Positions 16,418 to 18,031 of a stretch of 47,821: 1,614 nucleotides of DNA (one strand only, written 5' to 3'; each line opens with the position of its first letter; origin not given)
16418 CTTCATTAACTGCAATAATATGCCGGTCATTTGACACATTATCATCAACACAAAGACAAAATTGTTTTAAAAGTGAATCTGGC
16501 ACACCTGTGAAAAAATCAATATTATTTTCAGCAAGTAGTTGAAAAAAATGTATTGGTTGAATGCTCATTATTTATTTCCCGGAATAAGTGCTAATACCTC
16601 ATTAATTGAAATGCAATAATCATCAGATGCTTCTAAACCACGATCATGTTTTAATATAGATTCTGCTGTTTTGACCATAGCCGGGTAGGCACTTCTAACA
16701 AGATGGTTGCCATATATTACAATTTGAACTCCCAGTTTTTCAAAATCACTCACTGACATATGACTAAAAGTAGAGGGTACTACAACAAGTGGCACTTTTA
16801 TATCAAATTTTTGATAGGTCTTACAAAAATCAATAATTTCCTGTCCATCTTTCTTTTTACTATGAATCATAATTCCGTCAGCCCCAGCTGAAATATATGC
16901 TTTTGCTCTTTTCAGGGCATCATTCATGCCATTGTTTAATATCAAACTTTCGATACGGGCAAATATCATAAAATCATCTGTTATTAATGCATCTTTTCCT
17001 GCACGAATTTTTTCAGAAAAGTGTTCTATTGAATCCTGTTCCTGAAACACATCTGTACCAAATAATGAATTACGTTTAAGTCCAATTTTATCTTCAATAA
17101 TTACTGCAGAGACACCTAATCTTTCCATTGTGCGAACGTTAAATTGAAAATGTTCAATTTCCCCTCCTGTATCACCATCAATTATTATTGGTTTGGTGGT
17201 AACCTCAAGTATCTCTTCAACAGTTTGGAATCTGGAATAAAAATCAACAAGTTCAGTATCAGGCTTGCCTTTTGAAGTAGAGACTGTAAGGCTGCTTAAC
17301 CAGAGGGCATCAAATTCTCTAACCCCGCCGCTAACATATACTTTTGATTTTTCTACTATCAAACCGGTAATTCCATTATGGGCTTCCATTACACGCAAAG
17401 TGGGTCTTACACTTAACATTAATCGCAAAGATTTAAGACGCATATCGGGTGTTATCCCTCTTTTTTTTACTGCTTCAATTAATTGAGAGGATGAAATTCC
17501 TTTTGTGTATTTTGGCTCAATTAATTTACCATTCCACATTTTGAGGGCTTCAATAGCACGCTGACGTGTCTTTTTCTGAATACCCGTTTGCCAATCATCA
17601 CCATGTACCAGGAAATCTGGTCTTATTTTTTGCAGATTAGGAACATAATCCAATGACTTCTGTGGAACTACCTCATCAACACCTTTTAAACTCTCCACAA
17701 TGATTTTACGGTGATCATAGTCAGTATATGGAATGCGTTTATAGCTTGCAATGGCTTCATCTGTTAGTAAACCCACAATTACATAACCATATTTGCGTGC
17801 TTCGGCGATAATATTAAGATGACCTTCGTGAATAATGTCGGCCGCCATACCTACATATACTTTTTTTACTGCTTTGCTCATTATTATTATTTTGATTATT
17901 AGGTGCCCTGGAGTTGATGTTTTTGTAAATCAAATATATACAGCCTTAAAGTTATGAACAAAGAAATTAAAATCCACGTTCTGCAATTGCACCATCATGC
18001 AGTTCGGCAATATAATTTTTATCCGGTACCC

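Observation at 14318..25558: Composite glycan-tailoring island joining a C-P (phosphonate) pathway, a nonulosonic-acid pathway and two unrelated activation/transfer systems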

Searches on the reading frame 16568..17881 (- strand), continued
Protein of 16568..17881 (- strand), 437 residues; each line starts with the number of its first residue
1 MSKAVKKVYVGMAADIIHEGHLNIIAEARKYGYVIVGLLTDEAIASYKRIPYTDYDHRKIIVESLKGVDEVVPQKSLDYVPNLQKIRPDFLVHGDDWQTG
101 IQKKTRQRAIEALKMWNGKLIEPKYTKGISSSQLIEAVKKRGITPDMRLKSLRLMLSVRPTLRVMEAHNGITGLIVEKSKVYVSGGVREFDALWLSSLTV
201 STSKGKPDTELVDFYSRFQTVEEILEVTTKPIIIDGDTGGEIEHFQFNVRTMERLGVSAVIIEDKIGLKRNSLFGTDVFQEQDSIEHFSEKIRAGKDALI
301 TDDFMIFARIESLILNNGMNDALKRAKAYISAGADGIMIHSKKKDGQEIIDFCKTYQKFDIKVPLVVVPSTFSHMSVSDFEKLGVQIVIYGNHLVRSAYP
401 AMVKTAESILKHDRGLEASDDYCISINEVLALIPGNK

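Call 73: search_solved_structures(query=window:16568-17881:-, max_evalue=0.00001)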
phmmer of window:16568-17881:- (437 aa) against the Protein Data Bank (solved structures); distinct sequences matched with E-value up to 0.00001: 21.
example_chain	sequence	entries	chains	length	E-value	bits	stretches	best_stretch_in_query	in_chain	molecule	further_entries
5x3d_A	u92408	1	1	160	1.6e-51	179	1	8-140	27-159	Phosphoenolpyruvate phosphomutase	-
1m1b_A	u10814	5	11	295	5.9e-40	140.9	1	150-432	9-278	PHOSPHOENOLPYRUVATE PHOSPHOMUTASE | PROTEIN (PHOSPHOENOLPYRUVATE MUTASE)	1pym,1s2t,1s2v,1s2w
5unc_A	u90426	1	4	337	7e-40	140.7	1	151-425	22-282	PHOSPHOENOLPYRUVATE PHOSPHOMUTASE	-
1s2u_A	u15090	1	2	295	6.9e-39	137.4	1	150-432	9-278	Phosphoenolpyruvate phosphomutase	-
2dua_A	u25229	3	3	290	7.5e-37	130.7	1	164-432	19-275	Phosphonopyruvate hydrolase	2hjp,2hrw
3elb_A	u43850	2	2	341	1.3e-17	67.4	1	7-135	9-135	Ethanolamine-phosphate cytidylyltransferase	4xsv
9hra_A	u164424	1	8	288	7.2e-14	55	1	190-413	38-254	2-methylisocitrate lyase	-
9hgk_A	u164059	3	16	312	9.1e-14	54.7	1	190-413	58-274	2-methylisocitrate lyase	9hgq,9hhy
9hgo_A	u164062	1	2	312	2.4e-13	53.3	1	190-413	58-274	2-methylisocitrate lyase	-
9hhs_A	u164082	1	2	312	3.2e-13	52.9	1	190-413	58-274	2-methylisocitrate lyase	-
1coz_A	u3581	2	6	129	4.5e-13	52.4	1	6-99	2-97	PROTEIN (GLYCEROL-3-PHOSPHATE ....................) | glycerol-3-phosphate cytidylyltransferase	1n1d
1xg3_A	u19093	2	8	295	7.7e-13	51.6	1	190-338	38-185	Probable methylisocitrate lyase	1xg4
6t4v_C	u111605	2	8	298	8.5e-13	51.5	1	190-409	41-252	2-methylisocitrate lyase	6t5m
1mum_A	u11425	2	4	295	2.3e-12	50.1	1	190-338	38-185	2-methylisocitrate lyase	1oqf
4iqd_A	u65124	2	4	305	4.2e-12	49.2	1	153-401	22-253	Carboxyvinyl-carboxyphosphonate phosphorylmutase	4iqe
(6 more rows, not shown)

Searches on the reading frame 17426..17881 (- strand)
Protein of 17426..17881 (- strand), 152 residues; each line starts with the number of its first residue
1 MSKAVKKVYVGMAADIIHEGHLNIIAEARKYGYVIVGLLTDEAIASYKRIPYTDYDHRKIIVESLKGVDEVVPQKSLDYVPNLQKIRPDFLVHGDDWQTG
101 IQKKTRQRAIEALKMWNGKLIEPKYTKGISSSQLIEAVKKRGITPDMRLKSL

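Call 76: search_solved_structures(query=window:17426-17881:-, max_evalue=1e-20, show_alignments=1)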
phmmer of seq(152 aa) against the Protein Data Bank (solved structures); distinct sequences matched with E-value up to 1e-20: 1.
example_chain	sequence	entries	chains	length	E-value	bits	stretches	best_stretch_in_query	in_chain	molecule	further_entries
5x3d_A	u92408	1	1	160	7e-53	182.1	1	8-140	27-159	Phosphoenolpyruvate phosphomutase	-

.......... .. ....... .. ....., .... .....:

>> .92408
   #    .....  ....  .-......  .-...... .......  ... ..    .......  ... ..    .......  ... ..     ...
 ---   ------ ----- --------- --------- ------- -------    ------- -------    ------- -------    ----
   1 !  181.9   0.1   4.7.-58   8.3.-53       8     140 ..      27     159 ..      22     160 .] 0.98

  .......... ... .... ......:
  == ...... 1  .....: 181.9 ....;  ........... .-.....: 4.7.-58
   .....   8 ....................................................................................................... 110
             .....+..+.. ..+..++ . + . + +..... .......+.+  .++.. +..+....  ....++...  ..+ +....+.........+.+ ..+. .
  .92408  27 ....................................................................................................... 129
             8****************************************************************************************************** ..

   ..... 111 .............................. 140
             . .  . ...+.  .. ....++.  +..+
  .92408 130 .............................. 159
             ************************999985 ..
